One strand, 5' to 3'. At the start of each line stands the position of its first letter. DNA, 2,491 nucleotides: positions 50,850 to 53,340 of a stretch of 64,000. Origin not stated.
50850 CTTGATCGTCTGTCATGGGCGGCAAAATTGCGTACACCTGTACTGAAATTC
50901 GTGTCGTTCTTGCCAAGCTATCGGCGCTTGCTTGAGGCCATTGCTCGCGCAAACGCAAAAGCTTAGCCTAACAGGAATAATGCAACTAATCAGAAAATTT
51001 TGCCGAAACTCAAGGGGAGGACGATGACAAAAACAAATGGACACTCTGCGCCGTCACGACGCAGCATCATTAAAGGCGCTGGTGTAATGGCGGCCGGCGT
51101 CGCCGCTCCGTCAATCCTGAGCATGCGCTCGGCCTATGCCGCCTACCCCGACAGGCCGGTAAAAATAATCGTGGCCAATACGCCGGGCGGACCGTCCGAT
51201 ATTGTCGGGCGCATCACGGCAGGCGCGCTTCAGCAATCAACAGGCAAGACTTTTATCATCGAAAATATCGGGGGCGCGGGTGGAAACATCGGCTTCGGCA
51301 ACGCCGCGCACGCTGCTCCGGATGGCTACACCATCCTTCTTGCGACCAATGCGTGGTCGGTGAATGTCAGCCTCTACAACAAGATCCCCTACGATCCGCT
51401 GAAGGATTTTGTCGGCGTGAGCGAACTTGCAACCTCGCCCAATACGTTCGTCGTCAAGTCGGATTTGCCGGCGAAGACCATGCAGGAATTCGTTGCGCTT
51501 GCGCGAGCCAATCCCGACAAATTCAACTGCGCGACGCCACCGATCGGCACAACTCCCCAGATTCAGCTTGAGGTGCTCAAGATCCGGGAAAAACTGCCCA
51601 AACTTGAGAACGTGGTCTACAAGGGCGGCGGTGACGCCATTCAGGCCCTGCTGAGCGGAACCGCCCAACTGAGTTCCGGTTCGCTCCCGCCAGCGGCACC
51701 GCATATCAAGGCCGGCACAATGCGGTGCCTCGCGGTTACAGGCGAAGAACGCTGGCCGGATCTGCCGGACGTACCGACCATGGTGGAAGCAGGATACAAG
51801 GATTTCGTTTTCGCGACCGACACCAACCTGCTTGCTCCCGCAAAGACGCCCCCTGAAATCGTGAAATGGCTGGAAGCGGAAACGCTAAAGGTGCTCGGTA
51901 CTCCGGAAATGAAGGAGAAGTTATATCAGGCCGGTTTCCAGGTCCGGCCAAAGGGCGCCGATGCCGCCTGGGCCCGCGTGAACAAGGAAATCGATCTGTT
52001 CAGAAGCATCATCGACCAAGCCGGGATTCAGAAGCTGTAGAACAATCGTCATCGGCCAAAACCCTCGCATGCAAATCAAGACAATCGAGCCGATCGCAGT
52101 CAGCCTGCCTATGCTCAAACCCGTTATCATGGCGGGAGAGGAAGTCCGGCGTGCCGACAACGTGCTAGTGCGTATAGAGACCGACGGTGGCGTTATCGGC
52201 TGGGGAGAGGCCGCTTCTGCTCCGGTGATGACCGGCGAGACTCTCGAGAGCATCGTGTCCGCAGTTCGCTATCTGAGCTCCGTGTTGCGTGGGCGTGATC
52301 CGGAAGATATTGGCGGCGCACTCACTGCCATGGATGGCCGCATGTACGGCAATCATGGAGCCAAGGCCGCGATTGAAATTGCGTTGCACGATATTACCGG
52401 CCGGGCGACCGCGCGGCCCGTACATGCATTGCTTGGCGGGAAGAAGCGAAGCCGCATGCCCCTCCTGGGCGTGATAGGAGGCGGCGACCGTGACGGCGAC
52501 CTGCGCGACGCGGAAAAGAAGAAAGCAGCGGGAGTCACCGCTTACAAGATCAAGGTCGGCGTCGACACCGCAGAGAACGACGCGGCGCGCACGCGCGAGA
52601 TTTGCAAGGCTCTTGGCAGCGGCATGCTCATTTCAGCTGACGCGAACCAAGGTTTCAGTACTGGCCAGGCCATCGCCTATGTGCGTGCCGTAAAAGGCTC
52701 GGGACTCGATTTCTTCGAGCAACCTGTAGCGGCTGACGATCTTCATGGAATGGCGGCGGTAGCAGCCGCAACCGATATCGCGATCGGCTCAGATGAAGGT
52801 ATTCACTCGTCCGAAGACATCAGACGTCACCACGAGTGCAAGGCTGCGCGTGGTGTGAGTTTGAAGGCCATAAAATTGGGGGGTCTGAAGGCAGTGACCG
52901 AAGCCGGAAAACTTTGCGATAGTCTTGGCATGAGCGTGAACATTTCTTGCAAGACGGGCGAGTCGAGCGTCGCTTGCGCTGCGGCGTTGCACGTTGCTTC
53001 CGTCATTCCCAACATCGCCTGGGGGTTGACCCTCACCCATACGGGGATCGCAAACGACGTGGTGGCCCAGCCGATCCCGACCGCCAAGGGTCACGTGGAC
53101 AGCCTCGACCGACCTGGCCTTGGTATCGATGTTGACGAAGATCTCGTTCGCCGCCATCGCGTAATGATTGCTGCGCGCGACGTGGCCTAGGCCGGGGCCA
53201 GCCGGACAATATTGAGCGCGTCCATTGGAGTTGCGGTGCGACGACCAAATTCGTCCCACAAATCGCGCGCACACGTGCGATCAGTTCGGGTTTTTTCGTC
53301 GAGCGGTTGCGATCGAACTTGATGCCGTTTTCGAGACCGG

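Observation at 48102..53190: Split sulfopyruvate-decarboxylase-like comDE with a CrtI-like flavoenzyme, a Tat-leader Bug binding protein and an MLE-type enzyme: candidate uncharacterised route into sulfopyruvate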

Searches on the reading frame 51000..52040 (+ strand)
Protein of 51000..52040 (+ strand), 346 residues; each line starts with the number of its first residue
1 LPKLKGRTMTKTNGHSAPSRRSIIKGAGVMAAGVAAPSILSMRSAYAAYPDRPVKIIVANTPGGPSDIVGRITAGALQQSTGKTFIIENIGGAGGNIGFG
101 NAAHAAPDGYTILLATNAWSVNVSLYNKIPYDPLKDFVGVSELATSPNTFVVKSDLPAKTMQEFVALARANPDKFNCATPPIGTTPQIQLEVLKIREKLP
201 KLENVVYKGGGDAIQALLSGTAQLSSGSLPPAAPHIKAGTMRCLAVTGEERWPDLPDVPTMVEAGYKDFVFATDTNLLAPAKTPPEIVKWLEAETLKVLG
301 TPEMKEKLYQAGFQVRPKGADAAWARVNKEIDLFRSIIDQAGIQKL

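Call 4: search_protein_families(library=pfam, proteins=[window:51000-52040:+])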
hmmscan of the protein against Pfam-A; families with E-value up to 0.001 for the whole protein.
window:51000-52040:+ (346 aa): 2 families
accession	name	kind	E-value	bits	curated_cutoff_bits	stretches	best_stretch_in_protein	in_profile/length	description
PF03401.19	TctC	-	2.8e-61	207.9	27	1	71-339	3-270/274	Tripartite tricarboxylate transporter family receptor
PF10518.14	TAT_signal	-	0.00095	19.4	22.7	0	18-37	2-21/21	TAT (twin-arginine translocation) pathway signal sequence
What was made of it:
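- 51024..52040 (+): Bug/TctC-family periplasmic carboxylate-binding protein with a twin-arginine-type leader. PF03401 207.9 bits (call 4).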

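Call 5: search_protein_families(library=ncbifam, proteins=[window:51000-52040:+])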
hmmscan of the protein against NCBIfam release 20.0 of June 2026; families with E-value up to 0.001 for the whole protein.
window:51000-52040:+ (346 aa): 0 families

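Call 76: search_solved_structures(query=window:51024-52040:+, max_evalue=1e-30)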
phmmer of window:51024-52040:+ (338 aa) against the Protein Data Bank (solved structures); distinct sequences matched with E-value up to 1e-30: 9.
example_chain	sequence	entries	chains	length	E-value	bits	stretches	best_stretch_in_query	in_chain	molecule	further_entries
2qpq_A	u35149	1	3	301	1.2e-46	162.7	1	40-335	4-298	protein Bug27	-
2f5x_A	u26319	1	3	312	5.5e-44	154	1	40-337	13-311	BugD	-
2dvz_A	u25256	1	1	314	4e-42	147.8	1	39-305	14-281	Putative exported protein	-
5oei_A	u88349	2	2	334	1.1e-39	139.8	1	40-336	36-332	Uncharacterized protein family UPF0065:Tat pathway signal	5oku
6hke_A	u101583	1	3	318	8.3e-38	133.7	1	40-325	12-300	Possible TctC subunit of the Tripartite Tricarboxylate Transport(TTT) Family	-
7ndr_A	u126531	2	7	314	2.9e-37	131.9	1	43-314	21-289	Tripartite tricarboxylate transporter substrate binding protein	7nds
8hka_A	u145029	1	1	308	1.9e-36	129.2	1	44-315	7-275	Periplasmic terephthalate binding protein (TBP)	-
8hk9_D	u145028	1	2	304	3e-36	128.5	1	45-315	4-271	Periplasmic terephthalate binding protein (TBP)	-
8hkb_A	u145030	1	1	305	2.1e-35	125.8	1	45-315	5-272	Periplasmic terephthalate binding protein (TBP)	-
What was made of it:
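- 51024..52040 (+): Best PDB matches are Bug27 and BugD (call 76).
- On Bug/TctC solute-binding proteins of TTT transporters: PDB matches Bug27 and BugD (call 76).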

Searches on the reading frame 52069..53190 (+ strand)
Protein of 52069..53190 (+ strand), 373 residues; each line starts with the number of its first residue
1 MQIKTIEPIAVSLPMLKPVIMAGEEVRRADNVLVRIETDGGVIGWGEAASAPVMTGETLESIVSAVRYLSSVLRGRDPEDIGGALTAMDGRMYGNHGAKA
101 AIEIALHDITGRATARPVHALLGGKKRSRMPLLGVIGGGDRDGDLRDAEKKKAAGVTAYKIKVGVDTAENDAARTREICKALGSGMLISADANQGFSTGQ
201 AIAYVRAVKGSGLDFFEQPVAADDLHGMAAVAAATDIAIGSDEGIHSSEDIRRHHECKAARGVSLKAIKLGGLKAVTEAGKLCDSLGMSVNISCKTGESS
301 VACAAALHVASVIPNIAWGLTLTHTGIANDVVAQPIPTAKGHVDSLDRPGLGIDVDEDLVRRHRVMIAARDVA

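Call 4: search_protein_families(library=pfam, proteins=[window:52069-53190:+])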
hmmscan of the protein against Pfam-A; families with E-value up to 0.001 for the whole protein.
window:52069-53190:+ (373 aa): 4 families
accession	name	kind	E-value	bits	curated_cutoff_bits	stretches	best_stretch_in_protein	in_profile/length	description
PF13378.12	MR_MLE_C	-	2.6e-46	158.5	29.4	1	147-358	5-218/219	Enolase C-terminal domain-like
PF02746.21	MR_MLE_N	-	1.8e-20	73.7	22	1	13-123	10-117/117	Mandelate racemase / muconate lactonizing enzyme, N-terminal domain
PF07476.17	MAAL_C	-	4.4e-05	23.2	27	1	233-311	136-214/249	Methylaspartate ammonia-lyase C-terminus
PF00113.28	Enolase_C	-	0.00046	20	21.5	1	152-313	91-254/296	Enolase, C-terminal TIM barrel domain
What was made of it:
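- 52069..53190 (+): Enolase-superfamily enzyme of the MLE subgroup, specificity unknown. It is the proposed 'feeder' for the decarboxylase in this lineage. MR_MLE_N and MR_MLE_C (call 4).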

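Call 5: search_protein_families(library=ncbifam, proteins=[window:52069-53190:+])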
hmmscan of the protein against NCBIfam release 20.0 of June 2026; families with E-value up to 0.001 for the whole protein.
window:52069-53190:+ (373 aa): 19 families
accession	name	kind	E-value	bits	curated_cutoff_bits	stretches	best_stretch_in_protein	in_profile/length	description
TIGR02534.1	mucon_cyclo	subfamily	4.6e-57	193.8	334.95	1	3-364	1-366/368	muconate/chloromuconate family cycloisomerase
NF010624.0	PRK14017.1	equivalog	6e-35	121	311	1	32-363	16-360/382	galactonate dehydratase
NF043002.1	HProlDhtase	equivalog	2.4e-34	118.8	500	1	1-358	1-357/366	cis-3-hydroxy-L-proline dehydratase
NF041118.1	A_G_epim_Thtga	equivalog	1.1e-32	113.6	500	1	2-311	2-307/341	L-Ala-D/L-Glu epimerase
NF040866.1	AraD_Arch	equivalog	3.2e-29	102.1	650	1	30-365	33-371/372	arabinonate dehydratase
NF040790.2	glucon_galact_dh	equivalog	5.2e-26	91.4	750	1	30-365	24-371/390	bifunctional D-gluconate/D-galactonate dehydratase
TIGR01928.1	menC_lowGC_arch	equivalog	9.9e-26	90.5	200.65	1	11-294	3-282/325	o-succinylbenzoate synthase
NF043051.1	ManoateDhtManD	equivalog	7.8e-25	87.5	550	2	31-168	17-155/403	D-mannonate dehydratase ManD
TIGR01927.1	menC_gam_Gplu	equivalog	1.1e-24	87.3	130.55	1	12-321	4-292/307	o-succinylbenzoate synthase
NF047820.1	TalGalacDh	equivalog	3e-24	85.6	500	1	30-358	37-359/371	L-talarate/galactarate dehydratase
NF011654.0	PRK15072.1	subfamily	4e-23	81.9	430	2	31-167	17-154/404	D-galactonate dehydratase family protein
NF042940.1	racemase_DgcA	equivalog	5.1e-23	81.8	400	1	14-311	9-286/323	N-acetyl-D-Glu racemase DgcA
NF002782.0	PRK02901.1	equivalog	3.4e-20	72.3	288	1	152-344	99-289/328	o-succinylbenzoate synthase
NF002739.0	PRK02714.1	equivalog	6.8e-16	58.6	259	1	14-312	13-289/320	o-succinylbenzoate synthase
NF003473.0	PRK05105.1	equivalog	5.6e-12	45.3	236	1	12-332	12-309/331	o-succinylbenzoate synthase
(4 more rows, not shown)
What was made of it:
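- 52069..53190 (+): Muconate cycloisomerase model 193.8 bits against a cut-off of 334.95 (call 5).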

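Call 17: search_solved_structures(query=window:52069-53190:+, max_evalue=1e-20)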
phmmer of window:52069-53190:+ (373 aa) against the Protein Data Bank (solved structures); distinct sequences matched with E-value up to 1e-20: 46.
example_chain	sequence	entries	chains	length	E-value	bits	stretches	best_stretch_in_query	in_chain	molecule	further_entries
2p88_A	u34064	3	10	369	8.9e-48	166.7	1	1-362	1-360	Mandelate racemase/muconate lactonizing enzyme family protein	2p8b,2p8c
3fcp_A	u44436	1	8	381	1.3e-42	149.7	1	3-360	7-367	L-Ala-D/L-Glu epimerase, a muconate lactonizing enzyme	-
1jpm_A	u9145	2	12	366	2.4e-42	148.9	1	2-353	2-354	L-Ala-D/L-Glu Epimerase | similar to chloromuconate cycloisomerase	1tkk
3i6t_A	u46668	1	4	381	4.4e-42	148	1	29-365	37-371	Muconate cycloisomerase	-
4m0x_A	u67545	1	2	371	5.8e-42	147.6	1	8-363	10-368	Chloromuconate cycloisomerase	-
3my9_A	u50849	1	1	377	5.2e-41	144.4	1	29-368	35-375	Muconate cycloisomerase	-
1nu5_A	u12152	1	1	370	7.9e-41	143.9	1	1-363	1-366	Chloromuconate cycloisomerase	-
2qde_A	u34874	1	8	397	9.6e-40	140.3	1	2-363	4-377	Mandelate racemase/muconate lactonizing enzyme family protein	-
3ct2_A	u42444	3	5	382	9.9e-40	140.2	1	3-360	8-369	Muconate cycloisomerase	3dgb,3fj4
2chr_A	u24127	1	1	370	4.3e-38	134.9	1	1-363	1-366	CHLOROMUCONATE CYCLOISOMERASE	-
3dg3_A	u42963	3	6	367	2.3e-36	129.2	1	1-364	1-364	Muconate cycloisomerase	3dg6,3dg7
3i4k_A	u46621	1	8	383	4.7e-36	128.2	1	3-361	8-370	Muconate lactonizing enzyme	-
3i6e_A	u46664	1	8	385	3.7e-35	125.2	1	29-365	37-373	Muconate cycloisomerase I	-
3jva_A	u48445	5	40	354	7.2e-35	124.3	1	2-318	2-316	Dipeptide Epimerase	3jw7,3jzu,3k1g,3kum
3muc_A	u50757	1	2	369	2.9e-33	119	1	3-362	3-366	PROTEIN (MUCONATE CYCLOISOMERASE)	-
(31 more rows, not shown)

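Call 57: search_dna_similar(query=window:52069-53190:+, collection=plasmids, mode=protein, max_rows=25, max_evalue=1e-40)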
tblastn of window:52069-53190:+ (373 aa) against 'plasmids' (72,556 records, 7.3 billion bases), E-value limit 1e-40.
Records with a match: 3; places in all: 3; records where one place covers at least 80% of the query: 3.
Best place of each record, by identity: <60% 3.
By first word of the organism name: Bacillus 3.
By predicted mobility (MOB-suite, as given by PLSDB): non-mobilizable 3.
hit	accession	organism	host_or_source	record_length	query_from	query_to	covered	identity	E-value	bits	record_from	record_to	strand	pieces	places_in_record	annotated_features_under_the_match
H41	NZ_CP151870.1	Bacillus thuringiensis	tobacco,mixed culture,leaves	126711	1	366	98%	31.7%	1e-43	169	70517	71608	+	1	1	dipeptide epimerase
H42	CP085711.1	Bacillus sp. F19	single cell,soil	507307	1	356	95%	32.4%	5e-48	181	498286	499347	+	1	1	dipeptide epimerase | amidohydrolase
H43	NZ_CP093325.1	Bacillus sp. N5-665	whole organism,peat soil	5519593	1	366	98%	31.2%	1e-42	166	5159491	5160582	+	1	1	none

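Call 62: list_cluster_members(proteins=[L111:8013-8609:+, L111:8001-8609:+, L099:7983-8609:+, L099:7995-8609:+, L106:8013-8609:+, L102:7998-8606:+, L148:7971-8579:+, window:52069-53190:+, window:48102-49691:-, window:49701-50324:-])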
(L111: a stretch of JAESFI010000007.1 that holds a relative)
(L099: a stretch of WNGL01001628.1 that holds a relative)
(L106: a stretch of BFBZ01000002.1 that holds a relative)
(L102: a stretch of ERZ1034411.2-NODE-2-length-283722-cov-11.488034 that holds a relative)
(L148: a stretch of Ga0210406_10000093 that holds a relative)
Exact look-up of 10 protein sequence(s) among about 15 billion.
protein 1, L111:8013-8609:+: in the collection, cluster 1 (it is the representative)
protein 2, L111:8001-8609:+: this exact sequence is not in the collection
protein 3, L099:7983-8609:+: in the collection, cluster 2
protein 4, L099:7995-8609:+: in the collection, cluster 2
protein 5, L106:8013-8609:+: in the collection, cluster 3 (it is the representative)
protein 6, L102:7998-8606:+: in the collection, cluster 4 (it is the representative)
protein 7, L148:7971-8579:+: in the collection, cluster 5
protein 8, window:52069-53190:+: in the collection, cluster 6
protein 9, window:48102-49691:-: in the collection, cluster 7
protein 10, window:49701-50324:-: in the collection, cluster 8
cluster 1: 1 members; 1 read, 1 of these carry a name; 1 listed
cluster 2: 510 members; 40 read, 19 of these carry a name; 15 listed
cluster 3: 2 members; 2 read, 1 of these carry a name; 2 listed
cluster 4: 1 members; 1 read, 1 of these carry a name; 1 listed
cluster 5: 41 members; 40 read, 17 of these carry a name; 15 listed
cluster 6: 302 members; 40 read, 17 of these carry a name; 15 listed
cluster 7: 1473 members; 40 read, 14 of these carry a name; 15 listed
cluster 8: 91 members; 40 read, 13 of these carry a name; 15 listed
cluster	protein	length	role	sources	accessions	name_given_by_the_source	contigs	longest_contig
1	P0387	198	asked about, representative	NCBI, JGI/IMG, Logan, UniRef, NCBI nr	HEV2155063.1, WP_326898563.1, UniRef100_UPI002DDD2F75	thiamine pyrophosphate-dependent enzyme [Bradyrhizobium sp.] | thiamine pyrophosphate-dependent acetolactate synthase large subunit-like protein | thiamine pyrophosphate-dependent enzyme n=1 Tax=Bradyrhizobium sp. TaxID=376 ...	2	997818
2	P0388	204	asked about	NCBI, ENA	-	-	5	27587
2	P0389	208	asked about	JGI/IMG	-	-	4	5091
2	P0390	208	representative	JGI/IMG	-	-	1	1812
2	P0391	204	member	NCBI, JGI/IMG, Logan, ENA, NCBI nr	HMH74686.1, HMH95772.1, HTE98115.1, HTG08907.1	MAG TPA: thiamine pyrophosphate-dependent enzyme [Bradyrhizobium sp.] | thiamine pyrophosphate-dependent acetolactate synthase large subunit-like protein | thiamine pyrophosphate-dependent enzyme [Bradyrhizobium sp.]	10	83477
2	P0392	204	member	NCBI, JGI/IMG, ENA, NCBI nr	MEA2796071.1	MAG: hypothetical protein QOI87_3451 [Bradyrhizobium sp.] | thiamine pyrophosphate-dependent acetolactate synthase large subunit-like protein | hypothetical protein [Bradyrhizobium sp.]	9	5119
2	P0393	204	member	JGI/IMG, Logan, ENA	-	thiamine pyrophosphate-dependent acetolactate synthase large subunit-like protein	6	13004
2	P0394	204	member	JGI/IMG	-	thiamine pyrophosphate-dependent acetolactate synthase large subunit-like protein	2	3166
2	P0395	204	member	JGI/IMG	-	thiamine pyrophosphate-dependent acetolactate synthase large subunit-like protein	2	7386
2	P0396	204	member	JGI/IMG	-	thiamine pyrophosphate-dependent acetolactate synthase large subunit-like protein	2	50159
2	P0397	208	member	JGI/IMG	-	thiamine pyrophosphate-dependent acetolactate synthase large subunit-like protein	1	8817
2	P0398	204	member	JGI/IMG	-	thiamine pyrophosphate-dependent acetolactate synthase large subunit-like protein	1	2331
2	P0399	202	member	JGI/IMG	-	thiamine pyrophosphate-dependent acetolactate synthase large subunit-like protein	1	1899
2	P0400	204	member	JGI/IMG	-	thiamine pyrophosphate-dependent acetolactate synthase large subunit-like protein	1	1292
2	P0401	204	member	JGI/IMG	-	thiamine pyrophosphate-dependent acetolactate synthase large subunit-like protein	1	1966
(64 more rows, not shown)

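Call 66: search_solved_structures(query=window:52069-53190:+, max_evalue=1e-41, show_alignments=3)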
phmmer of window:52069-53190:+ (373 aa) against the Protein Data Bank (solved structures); distinct sequences matched with E-value up to 1e-41: 5.
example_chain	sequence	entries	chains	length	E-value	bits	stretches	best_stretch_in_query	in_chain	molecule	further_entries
2p88_A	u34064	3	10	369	8.9e-48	166.7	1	1-362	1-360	Mandelate racemase/muconate lactonizing enzyme family protein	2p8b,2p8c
3fcp_A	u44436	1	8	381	1.3e-42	149.7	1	3-360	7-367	L-Ala-D/L-Glu epimerase, a muconate lactonizing enzyme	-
1jpm_A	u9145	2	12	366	2.4e-42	148.9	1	2-353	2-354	L-Ala-D/L-Glu Epimerase | similar to chloromuconate cycloisomerase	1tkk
3i6t_A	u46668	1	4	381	4.4e-42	148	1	29-365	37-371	Muconate cycloisomerase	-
4m0x_A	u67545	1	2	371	5.8e-42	147.6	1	8-363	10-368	Chloromuconate cycloisomerase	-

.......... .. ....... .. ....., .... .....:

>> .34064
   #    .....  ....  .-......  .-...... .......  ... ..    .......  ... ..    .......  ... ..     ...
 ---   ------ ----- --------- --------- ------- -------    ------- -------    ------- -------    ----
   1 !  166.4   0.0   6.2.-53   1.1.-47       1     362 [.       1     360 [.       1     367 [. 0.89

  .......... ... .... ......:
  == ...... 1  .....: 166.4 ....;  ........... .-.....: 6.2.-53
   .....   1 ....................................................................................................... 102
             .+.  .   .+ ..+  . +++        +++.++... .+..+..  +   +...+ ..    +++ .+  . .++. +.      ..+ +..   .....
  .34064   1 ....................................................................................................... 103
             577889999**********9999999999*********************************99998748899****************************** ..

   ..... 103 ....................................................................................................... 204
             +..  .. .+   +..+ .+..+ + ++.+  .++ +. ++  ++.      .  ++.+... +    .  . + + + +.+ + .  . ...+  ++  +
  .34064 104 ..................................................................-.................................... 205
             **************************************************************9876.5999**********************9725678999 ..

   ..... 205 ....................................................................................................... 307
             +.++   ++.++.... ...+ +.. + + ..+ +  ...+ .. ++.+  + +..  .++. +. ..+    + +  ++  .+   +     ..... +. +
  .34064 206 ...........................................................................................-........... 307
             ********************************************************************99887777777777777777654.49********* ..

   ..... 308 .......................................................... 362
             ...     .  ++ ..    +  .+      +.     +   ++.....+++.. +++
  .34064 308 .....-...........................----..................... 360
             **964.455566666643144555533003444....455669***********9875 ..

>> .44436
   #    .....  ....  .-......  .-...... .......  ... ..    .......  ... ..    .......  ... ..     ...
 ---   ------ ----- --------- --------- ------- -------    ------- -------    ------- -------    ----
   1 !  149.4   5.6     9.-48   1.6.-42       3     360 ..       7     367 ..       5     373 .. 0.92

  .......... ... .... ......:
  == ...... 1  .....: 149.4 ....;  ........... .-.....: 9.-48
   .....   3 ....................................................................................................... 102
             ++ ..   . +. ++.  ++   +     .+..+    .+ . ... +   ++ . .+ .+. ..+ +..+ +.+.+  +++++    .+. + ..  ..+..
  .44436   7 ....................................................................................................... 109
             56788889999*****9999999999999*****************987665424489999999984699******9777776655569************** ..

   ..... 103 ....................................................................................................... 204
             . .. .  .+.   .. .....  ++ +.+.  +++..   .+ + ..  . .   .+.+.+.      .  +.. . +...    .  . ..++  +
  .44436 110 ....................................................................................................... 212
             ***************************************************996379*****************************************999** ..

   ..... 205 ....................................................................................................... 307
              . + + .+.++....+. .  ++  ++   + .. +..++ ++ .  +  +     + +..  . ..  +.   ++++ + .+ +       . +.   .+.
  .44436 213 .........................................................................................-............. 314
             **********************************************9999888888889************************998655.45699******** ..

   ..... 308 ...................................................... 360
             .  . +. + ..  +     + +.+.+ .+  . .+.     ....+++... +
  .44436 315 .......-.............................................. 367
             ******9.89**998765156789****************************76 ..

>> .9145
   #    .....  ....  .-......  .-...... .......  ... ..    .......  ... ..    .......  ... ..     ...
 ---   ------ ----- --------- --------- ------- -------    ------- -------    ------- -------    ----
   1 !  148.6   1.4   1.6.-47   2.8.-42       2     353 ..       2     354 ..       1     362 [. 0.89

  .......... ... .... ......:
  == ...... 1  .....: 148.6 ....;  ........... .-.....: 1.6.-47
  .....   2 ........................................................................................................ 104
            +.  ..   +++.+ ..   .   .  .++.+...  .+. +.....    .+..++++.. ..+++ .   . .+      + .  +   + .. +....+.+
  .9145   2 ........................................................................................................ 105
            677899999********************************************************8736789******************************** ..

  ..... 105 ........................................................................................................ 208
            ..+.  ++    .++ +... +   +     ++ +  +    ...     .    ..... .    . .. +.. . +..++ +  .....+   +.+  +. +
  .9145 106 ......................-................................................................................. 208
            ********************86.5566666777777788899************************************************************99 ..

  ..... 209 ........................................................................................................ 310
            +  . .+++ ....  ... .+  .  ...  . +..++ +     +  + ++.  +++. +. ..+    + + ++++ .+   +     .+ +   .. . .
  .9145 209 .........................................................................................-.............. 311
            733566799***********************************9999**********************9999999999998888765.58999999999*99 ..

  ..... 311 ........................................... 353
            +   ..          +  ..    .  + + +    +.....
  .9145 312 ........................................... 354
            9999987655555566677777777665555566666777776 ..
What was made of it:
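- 52069..53190 (+): It lacks the D-x-D motif of dipeptide epimerases (call 66).
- On Dipeptide (L-Ala-D/L-Glu) epimerase: The query has LTLTHT where 1jpm has FDFDAP (call 66).
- Closest known: MLE-subgroup enolase-superfamily enzymes. Same: About 150-167 bits to these structures (calls 17, 66).
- Closest known: MLE-subgroup enolase-superfamily enzymes. Different: Lacks the D-x-D ammonium-binding motif of dipeptide epimerases (call 66).
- Checked: They align with the corresponding motifs of B. subtilis L-Ala-D/L-Glu epimerase 1jpm and of 2p88 (call 66).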
